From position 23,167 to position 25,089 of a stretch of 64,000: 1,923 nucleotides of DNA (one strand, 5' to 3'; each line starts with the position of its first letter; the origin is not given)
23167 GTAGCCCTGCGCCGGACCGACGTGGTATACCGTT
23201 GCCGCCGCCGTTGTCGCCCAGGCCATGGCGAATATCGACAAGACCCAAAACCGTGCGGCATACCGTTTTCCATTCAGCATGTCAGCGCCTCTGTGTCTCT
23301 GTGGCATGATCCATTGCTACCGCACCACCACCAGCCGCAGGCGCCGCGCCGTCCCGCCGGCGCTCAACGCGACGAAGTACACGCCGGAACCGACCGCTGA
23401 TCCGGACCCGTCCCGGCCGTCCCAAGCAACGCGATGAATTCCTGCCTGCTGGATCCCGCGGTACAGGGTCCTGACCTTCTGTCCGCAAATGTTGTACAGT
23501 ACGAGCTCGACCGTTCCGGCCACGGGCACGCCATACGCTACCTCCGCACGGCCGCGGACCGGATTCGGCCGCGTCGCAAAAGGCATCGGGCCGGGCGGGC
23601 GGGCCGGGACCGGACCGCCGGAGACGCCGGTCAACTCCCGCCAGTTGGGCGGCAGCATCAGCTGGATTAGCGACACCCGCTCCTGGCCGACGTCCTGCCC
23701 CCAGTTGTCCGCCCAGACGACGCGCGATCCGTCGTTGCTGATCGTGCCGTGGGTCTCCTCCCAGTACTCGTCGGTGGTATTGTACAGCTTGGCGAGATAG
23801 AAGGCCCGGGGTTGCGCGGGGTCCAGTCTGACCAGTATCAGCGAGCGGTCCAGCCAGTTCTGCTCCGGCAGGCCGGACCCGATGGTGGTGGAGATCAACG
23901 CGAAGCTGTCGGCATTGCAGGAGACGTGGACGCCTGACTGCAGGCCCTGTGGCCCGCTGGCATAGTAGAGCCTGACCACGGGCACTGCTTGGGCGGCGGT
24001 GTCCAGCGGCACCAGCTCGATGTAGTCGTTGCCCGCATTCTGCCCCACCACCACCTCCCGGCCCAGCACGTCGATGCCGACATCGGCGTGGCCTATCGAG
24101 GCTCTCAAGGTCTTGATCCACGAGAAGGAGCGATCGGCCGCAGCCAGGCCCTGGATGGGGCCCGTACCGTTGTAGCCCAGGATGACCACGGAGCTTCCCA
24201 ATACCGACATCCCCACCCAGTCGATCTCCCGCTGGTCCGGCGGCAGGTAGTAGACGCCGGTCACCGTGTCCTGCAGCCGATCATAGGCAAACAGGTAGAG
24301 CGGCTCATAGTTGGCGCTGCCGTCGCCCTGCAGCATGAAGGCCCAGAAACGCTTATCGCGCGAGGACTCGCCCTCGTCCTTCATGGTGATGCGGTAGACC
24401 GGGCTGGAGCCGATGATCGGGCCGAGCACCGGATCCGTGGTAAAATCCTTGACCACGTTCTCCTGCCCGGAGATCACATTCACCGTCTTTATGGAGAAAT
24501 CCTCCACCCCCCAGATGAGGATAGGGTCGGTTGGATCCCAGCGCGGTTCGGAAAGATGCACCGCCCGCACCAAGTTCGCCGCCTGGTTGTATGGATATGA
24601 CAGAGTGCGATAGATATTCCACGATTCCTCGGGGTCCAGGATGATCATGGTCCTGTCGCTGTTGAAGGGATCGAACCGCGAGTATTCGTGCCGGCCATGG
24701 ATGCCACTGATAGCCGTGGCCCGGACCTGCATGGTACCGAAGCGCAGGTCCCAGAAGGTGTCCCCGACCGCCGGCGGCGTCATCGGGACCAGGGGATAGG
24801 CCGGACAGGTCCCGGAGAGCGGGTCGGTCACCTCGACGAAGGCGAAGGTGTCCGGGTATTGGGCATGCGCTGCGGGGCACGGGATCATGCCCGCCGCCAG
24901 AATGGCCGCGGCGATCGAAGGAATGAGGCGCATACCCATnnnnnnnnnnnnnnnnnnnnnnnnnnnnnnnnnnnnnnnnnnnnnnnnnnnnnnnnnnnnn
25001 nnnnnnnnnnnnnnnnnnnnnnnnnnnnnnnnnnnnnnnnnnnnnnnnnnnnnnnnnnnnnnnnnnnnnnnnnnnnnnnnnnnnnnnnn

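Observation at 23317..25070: Near-identical ~80-bp DNA repeat encoding the last ~27 aa of the T9SS CTD on two adjacent cargo genes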

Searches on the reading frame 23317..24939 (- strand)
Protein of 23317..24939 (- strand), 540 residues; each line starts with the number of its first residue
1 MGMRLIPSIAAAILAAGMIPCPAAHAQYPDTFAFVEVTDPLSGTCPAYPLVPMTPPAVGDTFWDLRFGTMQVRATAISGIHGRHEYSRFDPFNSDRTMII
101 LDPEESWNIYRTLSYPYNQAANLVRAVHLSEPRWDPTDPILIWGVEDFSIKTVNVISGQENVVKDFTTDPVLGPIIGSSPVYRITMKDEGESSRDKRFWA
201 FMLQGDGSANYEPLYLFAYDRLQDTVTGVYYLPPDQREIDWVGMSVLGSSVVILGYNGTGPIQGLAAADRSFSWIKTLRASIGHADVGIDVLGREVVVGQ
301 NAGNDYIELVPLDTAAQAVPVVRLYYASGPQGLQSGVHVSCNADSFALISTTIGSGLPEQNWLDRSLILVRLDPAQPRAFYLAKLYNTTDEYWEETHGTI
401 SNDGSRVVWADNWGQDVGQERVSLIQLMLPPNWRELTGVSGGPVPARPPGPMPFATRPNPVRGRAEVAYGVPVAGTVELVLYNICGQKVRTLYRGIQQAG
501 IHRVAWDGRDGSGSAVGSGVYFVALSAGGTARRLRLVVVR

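Call 11: search_protein_families(library=pfam, proteins=[window:23317-24939:-], max_evalue=0.01)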
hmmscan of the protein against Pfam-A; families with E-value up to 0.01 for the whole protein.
window:23317-24939:- (540 aa): 1 family
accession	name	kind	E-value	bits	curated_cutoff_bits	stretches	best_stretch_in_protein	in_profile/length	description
PF13860.13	FlgD_ig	-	9.9e-10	38.7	27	1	474-527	22-75/79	FlgD Ig-like domain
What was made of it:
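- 23317..24939 (-): Gene A, 540 aa: signal peptide, seven-bladed beta-propeller cargo and a C-terminal sorting domain (residues ~454-540). Beta1-beta5 are A type and beta6-beta7 are B type. FlgD_ig 9.9e-10 (call 11).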

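Call 15: find_encoding_contigs(protein=window:23317-24939:-, flank=10000, max_places=6)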
Protein window:23317-24939:- (540 aa): 7 contigs read that carry it; 5 places shown.
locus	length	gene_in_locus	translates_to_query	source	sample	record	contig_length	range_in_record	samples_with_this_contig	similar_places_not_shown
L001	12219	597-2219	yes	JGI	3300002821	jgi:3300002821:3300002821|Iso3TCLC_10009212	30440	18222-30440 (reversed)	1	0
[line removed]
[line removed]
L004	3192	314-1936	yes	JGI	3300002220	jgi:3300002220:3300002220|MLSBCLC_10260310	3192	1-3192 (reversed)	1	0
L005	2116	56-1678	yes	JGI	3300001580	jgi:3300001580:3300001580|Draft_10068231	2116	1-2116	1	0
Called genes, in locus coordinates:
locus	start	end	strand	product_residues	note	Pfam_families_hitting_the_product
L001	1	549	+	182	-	?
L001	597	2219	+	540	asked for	PF13860:FlgD_ig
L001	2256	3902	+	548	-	PF13860:FlgD_ig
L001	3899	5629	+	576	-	PF13229:Beta_helix, PF08480:Disaggr_assoc, PF13860:FlgD_ig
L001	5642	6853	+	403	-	PF13185:GAF_2, PF01590:GAF, PF13492:GAF_3 (weak), PF00990:GGDEF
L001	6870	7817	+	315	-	PF03308:MeaB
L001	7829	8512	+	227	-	PF25302:NADase_transloc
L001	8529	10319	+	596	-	PF05960:DUF885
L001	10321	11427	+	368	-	PF04055:Radical_SAM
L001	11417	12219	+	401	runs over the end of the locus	PF06224:AlkZ-like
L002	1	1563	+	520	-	?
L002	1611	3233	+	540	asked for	PF13860:FlgD_ig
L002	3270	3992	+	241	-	?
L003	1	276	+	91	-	?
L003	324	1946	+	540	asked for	PF13860:FlgD_ig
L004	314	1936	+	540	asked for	PF13860:FlgD_ig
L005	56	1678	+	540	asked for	PF13860:FlgD_ig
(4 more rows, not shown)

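Call 20: find_homologous_proteins(query=window:23317-24939:-, max_evalue=0.00001)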
Query window:23317-24939:- (540 aa): 425 proteins with E <= 0.00001 among 8000 candidates; the best 120 are listed.
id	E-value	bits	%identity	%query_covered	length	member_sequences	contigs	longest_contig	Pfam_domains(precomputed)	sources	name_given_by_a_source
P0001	5.8e-258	875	71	98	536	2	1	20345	PF13860.13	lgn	-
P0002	5.5e-256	869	71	99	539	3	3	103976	PF13860.13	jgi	jgi:hypothetical protein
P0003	1.9e-252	857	70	99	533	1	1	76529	PF13860.13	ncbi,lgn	-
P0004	5.1e-252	855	70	98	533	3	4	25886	PF13860.13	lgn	-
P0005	7.7e-252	855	71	96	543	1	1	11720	PF13860.13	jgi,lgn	jgi:hypothetical protein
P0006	3.3e-249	846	69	100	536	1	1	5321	PF18962.8,PF13860.13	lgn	-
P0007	8.4e-217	739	61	99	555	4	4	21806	PF18962.8,PF13860.13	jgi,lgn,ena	-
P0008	4.5e-197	674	57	96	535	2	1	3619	PF13860.13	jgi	-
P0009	2.0e-192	659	67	79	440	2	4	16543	-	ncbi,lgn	-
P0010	3.3e-187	642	56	95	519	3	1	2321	-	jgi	jgi:hypothetical protein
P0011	1.5e-180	620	52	95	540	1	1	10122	PF18962.8,PF13860.13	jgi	jgi:hypothetical protein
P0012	6.6e-180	617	53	95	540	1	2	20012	PF18962.8,PF13860.13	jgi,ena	-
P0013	3.0e-176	605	53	95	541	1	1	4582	PF18962.8,PF13860.13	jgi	jgi:hypothetical protein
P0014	4.2e-174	598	52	96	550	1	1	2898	-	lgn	-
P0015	1.1e-172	594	52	100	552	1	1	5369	PF13860.13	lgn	-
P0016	6.0e-171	588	51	95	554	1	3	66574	PF18962.8,PF13860.13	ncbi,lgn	-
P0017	2.6e-162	559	47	95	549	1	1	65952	PF18962.8,PF13860.13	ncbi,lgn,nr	ncbi:T9SS type A sorting domain-containing protein [candidate division KSB1 bacterium]|nr:T9SS type 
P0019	3.8e-160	552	47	95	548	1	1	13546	PF18962.8,PF13860.13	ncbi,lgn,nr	ncbi:T9SS type A sorting domain-containing protein [candidate division KSB1 bacterium]|nr:T9SS type 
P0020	1.8e-159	550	47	96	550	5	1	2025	PF18962.8,PF13860.13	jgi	jgi:hypothetical protein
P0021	7.1e-159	548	46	96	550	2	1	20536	PF18962.8,PF13860.13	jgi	jgi:hypothetical protein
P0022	1.7e-158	547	47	96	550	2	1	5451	PF18962.8,PF13860.13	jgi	-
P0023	5.1e-156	539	46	96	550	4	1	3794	PF18962.8,PF13860.13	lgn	-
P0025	4.3e-155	536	46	96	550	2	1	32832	PF18962.8,PF13860.13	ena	-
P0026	4.9e-154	532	47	99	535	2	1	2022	PF18962.8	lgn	-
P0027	7.2e-154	531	48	94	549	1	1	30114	PF18962.8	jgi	jgi:hypothetical protein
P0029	2.6e-151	523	44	97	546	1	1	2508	PF18962.8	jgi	jgi:hypothetical protein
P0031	4.0e-150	519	47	94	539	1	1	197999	PF18962.8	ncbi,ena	-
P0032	6.1e-150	519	47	90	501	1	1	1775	PF18962.8,PF13860.13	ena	-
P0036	3.2e-145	503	47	94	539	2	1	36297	PF18962.8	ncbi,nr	ncbi:MAG: T9SS type A sorting domain-containing protein [Rhodothermales bacterium]|nr:T9SS type A so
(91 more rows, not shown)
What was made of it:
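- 23317..24939 (-): Orthologues are at 70-71% identity (call 20).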

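Call 22: find_encoding_contigs(protein=P0001, flank=6000, max_places=2)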
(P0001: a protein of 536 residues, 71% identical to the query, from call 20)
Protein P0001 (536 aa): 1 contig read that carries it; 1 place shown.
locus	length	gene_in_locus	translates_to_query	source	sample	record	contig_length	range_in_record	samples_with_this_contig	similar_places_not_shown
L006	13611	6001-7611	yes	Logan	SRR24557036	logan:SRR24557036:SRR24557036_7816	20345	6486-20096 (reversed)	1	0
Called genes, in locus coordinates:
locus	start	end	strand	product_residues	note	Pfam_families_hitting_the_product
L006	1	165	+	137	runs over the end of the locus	?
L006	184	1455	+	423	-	PF13365:Trypsin_2, PF00595:PDZ, PF13180:PDZ_2, PF17820:PDZ_6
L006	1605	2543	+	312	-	PF01545:Cation_efflux, PF16916:ZT_dimer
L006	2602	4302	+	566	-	PF04371:PAD_porph, PF13860:FlgD_ig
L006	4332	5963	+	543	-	PF13229:Beta_helix (faint), PF13860:FlgD_ig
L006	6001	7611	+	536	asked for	PF13860:FlgD_ig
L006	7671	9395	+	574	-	PF22842:Pel9A-like_beta_helix, PF13229:Beta_helix, PF13860:FlgD_ig, PF18962:Por_Secre_tail (faint)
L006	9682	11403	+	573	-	PF10602:RPN7 (faint), PF13424:TPR_12, PF17874:TPR_MalT (weak), PF13424:TPR_12, PF17874:TPR_MalT, PF00515:TPR_1 (weak), PF13424:TPR_12, PF00990:GGDEF, +11 more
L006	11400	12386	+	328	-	PF03308:MeaB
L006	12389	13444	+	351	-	PF21088:MS_channel_1st, PF00924:MS_channel_2nd, PF21082:MS_channel_3rd (weak)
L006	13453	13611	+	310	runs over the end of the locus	PF25302:NADase_transloc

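Call 23: find_encoding_contigs(protein=P0002, flank=6000, max_places=2)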
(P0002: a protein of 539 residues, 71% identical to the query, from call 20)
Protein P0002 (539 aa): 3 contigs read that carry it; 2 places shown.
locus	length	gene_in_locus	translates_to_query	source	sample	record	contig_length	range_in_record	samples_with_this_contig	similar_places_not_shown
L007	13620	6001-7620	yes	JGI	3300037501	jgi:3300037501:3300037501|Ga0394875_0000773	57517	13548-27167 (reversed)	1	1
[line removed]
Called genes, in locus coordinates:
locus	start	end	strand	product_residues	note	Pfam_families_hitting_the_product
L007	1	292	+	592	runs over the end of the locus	PF01642:MM_CoA_mutase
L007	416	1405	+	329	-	PF18306:LDcluster4 (faint)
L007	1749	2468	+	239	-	PF03741:TerC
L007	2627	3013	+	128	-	PF02310:B12-binding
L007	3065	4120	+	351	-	-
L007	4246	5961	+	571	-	PF04371:PAD_porph, PF13860:FlgD_ig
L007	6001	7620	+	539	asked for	PF13860:FlgD_ig (weak)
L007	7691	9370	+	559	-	PF07602:DUF1565 (weak), PF22842:Pel9A-like_beta_helix, PF13229:Beta_helix, PF13860:FlgD_ig (weak)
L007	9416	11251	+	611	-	PF13428:TPR_14 (faint), PF13424:TPR_12, PF00515:TPR_1 (weak), PF07719:TPR_2 (weak), PF13424:TPR_12, PF17874:TPR_MalT (weak), PF13424:TPR_12, PF00990:GGDEF, +10 more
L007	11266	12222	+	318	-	PF03308:MeaB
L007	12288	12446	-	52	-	-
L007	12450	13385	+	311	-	PF25302:NADase_transloc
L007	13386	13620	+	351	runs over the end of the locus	PF21088:MS_channel_1st, PF00924:MS_channel_2nd, PF21082:MS_channel_3rd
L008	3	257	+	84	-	?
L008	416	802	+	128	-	PF02310:B12-binding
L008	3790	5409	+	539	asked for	PF13860:FlgD_ig (weak)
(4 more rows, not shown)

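Call 24: find_encoding_contigs(protein=P0003, flank=6000, max_places=2)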
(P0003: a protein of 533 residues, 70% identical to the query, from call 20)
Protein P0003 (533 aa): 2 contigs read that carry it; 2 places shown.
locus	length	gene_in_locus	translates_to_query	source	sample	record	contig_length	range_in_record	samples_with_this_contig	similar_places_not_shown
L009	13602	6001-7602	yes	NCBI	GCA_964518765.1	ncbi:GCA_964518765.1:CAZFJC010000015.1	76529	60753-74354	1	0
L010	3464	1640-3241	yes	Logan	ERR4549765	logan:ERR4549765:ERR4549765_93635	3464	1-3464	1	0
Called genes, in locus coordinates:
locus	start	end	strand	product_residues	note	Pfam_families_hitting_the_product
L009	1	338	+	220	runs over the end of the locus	PF13490:zf-HC2 (faint)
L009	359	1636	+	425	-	PF00089:Trypsin (faint), PF13365:Trypsin_2, PF00595:PDZ, PF13180:PDZ_2, PF17820:PDZ_6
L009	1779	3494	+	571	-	PF04371:PAD_porph, PF13860:FlgD_ig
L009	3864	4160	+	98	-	-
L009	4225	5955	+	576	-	PF22842:Pel9A-like_beta_helix, PF13229:Beta_helix, PF13860:FlgD_ig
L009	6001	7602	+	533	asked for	PF13860:FlgD_ig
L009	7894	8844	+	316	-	PF03308:MeaB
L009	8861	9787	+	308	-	PF25302:NADase_transloc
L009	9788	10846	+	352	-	PF21088:MS_channel_1st, PF00924:MS_channel_2nd, PF21082:MS_channel_3rd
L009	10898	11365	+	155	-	PF02142:MGS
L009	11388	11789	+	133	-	PF00903:Glyoxalase, PF13468:Glyoxalase_3, PF13669:Glyoxalase_4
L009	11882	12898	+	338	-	PF12483:GIDE, PF13202:EF-hand_5 (weak)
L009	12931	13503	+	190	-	PF04011:LemA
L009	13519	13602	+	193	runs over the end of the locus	PF13505:OMP_b-brl (weak), PF13568:OMP_b-brl_2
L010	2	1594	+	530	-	?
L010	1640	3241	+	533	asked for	PF13860:FlgD_ig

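Call 31: find_related_loci(query=window:23317-24939:-, collection=genome_contigs, flank=8000)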
Query window:23317-24939:- (540 aa) in genome_contigs; peptide patterns used: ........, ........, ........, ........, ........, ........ (x = any residue, [..] = any of these).
43 stretches matched a pattern; 8 encode a relative of the query (tblastn E <= 1e-3); 8 distinct loci.
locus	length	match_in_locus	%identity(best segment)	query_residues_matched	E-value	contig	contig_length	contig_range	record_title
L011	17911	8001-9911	71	9-540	0e+0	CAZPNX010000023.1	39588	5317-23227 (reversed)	MAG TPA_asm: uncultured bacterium isolate binchicken_co274_234 genome assembly, contig: NODE_2593_length_39588_cov_12.49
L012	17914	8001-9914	69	5-540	0e+0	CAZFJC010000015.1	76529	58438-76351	MAG TPA_asm: uncultured bacterium isolate binchicken_co7_184 genome assembly, contig: NODE_635_length_76529_cov_13.17965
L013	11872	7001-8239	48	34-433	4e-116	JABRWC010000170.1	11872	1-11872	MAG: Phycisphaerae bacterium isolate MAG-10 c_000000001323, whole genome shotgun sequence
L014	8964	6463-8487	61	9-540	0e+0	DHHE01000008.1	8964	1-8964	MAG TPA_asm: bacterium UBP2_UBA4780 isolate UBA4780 UBA4780_contig_5972, whole genome shotgun sequence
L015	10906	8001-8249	42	458-540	3e-16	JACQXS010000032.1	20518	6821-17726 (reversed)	MAG: Candidatus Stahlbacteria bacterium isolate NC_groundwater_1521_Pr4_B-0.1um_38_3 SR1-18-B1_scaffold_65460, whole gen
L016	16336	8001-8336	34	433-540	3e-10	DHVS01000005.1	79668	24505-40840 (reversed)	MAG TPA_asm: bacterium UBP2_UBA5202 isolate UBA5202 UBA5202_contig_5854, whole genome shotgun sequence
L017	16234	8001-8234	29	458-540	3e-9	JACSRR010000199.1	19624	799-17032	MAG: Ignavibacteriaceae bacterium isolate BA9 contig-70_3119, whole genome shotgun sequence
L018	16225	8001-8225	30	458-538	3e-4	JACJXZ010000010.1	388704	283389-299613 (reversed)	MAG: Lewinellaceae bacterium isolate HK-STAS-BACT-25 HK-STAS-BACT-25_10, whole genome shotgun sequence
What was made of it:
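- L007/L011 have the order B-A-H (calls 23, 31).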

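Call 35: search_protein_families(library=ncbifam, proteins=[window:23317-24939:-], max_evalue=0.1)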
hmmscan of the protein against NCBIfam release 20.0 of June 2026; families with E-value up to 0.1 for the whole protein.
window:23317-24939:- (540 aa): 8 families
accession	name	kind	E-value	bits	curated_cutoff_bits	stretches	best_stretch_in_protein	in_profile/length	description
TIGR04183.1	Por_Secre_tail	domain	8.4e-07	28.9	23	1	458-538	3-71/72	T9SS type A sorting domain-containing protein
NF005176.1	PRK06655.1-1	equivalog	1.3e-06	28.5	230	1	475-529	97-153/197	flagellar hook assembly protein FlgD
NF009276.0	PRK12633.1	equivalog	0.00048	19.9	383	1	474-528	128-182/234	flagellar basal body rod modification protein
NF009277.0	PRK12634.1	equivalog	0.0013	18.8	333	1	463-530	110-177/221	flagellar basal body rod modification protein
NF009452.0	PRK12812.1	equivalog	0.0096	15.2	258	1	477-524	154-203/289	flagellar basal body rod modification protein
NF033707.1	T9SS_sortase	equivalog_domain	0.011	13.4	420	1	476-526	1024-1076/1095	type IX secretion system sortase PorU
NF052228.1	T9SS_PorZ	equivalog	0.02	13.3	260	1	504-527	719-742/757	type IX secretion system anionic LPS delivery protein PorZ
NF009453.0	PRK12813.1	equivalog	0.025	14.1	264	1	473-525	122-171/223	flagellar basal body rod modification protein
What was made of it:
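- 23317..24939 (-): TIGR04183 28.9 bits against a cut-off of 23 (call 35).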

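Call 84: predict_structure(alignment_id=A5)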
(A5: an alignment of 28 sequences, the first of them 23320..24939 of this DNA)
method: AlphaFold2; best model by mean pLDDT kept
length: 540 residues; sequences in the alignment: 28
mean_pLDDT: 85.1   pTM: 0.74
mean pLDDT of the five models: 85.1, 85.0, 84.4, 84.0, 83.7
residues with pLDDT >= 90: 295; 70-90: 165; 50-70: 50; < 50: 30
segments of 3 or more residues with pLDDT < 50: 1-3, 19-25, 328-332, 392-394, 441-451
pLDDT, mean of each block of 10 residues (from residue 1): 56 61 60 92 84 89 92 77 61 91 78 90 92 90 96 97 98 97 93 93 97 97 96 94 93 90 94 94 89 91 90 89 69 70 93 80 91 94 81 65 89 71 87 81 36 78 89 84 94 88 91 92 85 88
secondary structure, 60 per line:
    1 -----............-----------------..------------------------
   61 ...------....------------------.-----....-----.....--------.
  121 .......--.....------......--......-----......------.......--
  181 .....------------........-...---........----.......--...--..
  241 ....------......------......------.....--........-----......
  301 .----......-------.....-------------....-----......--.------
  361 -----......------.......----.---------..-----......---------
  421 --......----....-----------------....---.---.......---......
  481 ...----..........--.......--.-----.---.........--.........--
elements in order: H6-17 E61-63 E70-73 E98-101 E107-111 E123-127 E130-134 E141-146 E149-154 E160-165 H172-178 E181-185 E198-205 E213-220 E225-231 E239-244 E251-256 E263-268 E275-279 E282-289 E295-301 E306-311 E319-323 E337-340 E346-351 E366-371 E378-384 E406-411 E423-428 H433-436 E454-457 E465-471 E475-483 E488-497 E500-506 E519-527 E530-538
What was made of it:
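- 23317..24939 (-): AF2 model pLDDT 85, with seven strands at 454-538 (call 84).
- On T9SS type A C-terminal sorting domain (TIGR04183 / PF18962): The AF2 model of A has seven strands at 454-457, 465-471, 475-483, 488-497, 500-506, 519-527 and 530-538, with block pLDDT 78-94 in that domain (call 84).
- The joint lies in a loop of the predicted seven-strand domain (call 84).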

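Call 86: fold_search(model_id=the predicted structure, library=pdb)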
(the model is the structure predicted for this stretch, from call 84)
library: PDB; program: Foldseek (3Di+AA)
matches with E <= 10: 1769; with E <= 0.001: 631
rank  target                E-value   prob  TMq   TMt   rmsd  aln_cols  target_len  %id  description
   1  3pe7                  9.8e-12  1.00  0.44  0.61   6.1       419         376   13  Oligogalacturonate lyase in complex with manganese (released 2010-11-03)
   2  5m11                  1.9e-10  1.00  0.33  0.26  20.0       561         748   14  Structural and functional probing of PorZ, an essential bacterial surface component of the type-IX secretion system of h (released 2016-11-09)
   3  9dta_B                5.1e-09  1.00  0.38  0.57   7.3       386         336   10  Crystal structure of the WDR domain of WDR91 in complex with DR3448 (released 2024-10-16)
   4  6oya_B                1.2e-08  1.00  0.35  0.51   8.5       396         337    8  Structure of the Rhodopsin-Transducin-Nanobody Complex (released 2019-07-24)
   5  8shj_B                1.5e-08  1.00  0.37  0.56   7.2       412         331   10  Crystal structure of the WD-repeat domain of human WDR91 in complex with MR45279 (released 2023-07-05)
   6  8shj_A                2.5e-08  1.00  0.38  0.56   7.4       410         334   10  Crystal structure of the WD-repeat domain of human WDR91 in complex with MR45279 (released 2023-07-05)
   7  1erj_A                2.7e-08  1.00  0.36  0.51   8.3       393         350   11  CRYSTAL STRUCTURE OF THE C-TERMINAL WD40 DOMAIN OF TUP1 (released 2000-07-26)
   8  7f1q_B                2.9e-08  1.00  0.35  0.53   8.2       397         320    9  Cryo-EM structure of the chemokine receptor CCR5 in complex with MIP-1a and Gi (released 2021-07-14)
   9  1wcq_A                2.9e-08  1.00  0.30  0.28  20.5       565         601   12  Mutagenesis of the Nucleophilic Tyrosine in a Bacterial Sialidase to Phenylalanine. (released 2005-10-12)
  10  5m89_A                3.6e-08  1.00  0.35  0.53   7.6       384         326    9  Spliceosome component (released 2018-03-14)
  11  8gef_B                3.7e-08  1.00  0.36  0.53   8.2       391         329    9  CryoEM structure of beta-2-adrenergic receptor in complex with nucleotide-free Gs heterotrimer (#16 of 20) (released 2024-03-06)
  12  8gdz_B                3.7e-08  1.00  0.35  0.51   8.8       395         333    8  CryoEM structure of beta-2-adrenergic receptor in complex with nucleotide-free Gs heterotrimer (#1 of 20) (released 2024-03-06)
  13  7mx5_B                4.0e-08  1.00  0.28  0.35  10.4       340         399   14  Crystal structure of TolB from Acinetobacter baumannii (released 2021-05-26)
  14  9dtb                  5.4e-08  1.00  0.38  0.57   6.4       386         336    9  Crystal structure of the WDR domain of WDR91 in complex with DR3460 (released 2024-10-16)
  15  12dl_HA               5.4e-08  1.00  0.39  0.54   8.3       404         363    8  Native structure of the cytoplasmic lattice (CPL) asymmetric unit from mouse MII eggs (released 2026-04-08)
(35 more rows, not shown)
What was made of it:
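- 23317..24939 (-): The best PDB match is oligogalacturonate lyase 3pe7 (call 86).
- On T9SS type A C-terminal sorting domain (TIGR04183 / PF18962): PorZ (5m11) is the second-best PDB match (call 86).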
